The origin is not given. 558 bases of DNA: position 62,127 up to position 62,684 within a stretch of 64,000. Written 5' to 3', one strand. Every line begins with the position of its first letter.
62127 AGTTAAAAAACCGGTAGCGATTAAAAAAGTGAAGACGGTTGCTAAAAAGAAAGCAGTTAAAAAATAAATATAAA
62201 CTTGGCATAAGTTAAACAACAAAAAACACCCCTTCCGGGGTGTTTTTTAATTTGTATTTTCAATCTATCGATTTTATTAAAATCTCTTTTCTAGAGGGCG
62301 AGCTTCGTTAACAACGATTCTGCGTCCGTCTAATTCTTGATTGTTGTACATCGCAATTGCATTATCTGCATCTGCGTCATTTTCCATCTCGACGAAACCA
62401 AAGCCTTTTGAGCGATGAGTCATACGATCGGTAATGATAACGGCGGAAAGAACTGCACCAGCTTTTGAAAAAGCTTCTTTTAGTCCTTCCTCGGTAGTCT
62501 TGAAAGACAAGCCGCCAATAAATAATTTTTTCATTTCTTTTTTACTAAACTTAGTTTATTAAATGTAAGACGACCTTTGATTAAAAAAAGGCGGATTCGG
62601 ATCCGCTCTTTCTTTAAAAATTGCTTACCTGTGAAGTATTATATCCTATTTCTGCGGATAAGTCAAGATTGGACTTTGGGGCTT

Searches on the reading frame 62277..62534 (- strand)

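Call 92: search_protein_families(library=pfam, proteins=[window:62277-62534:-], max_evalue=0.01)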
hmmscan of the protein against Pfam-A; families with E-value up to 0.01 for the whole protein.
window:62277-62534:- (85 aa): 2 families
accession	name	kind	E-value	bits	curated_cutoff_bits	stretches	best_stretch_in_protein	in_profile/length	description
PF00076.28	RRM_1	-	2.7e-22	78.8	20.7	1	4-73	1-69/70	RNA recognition motif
PF16367.11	RRM_7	-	0.0072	16.7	27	0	2-29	2-29/94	RNA recognition motif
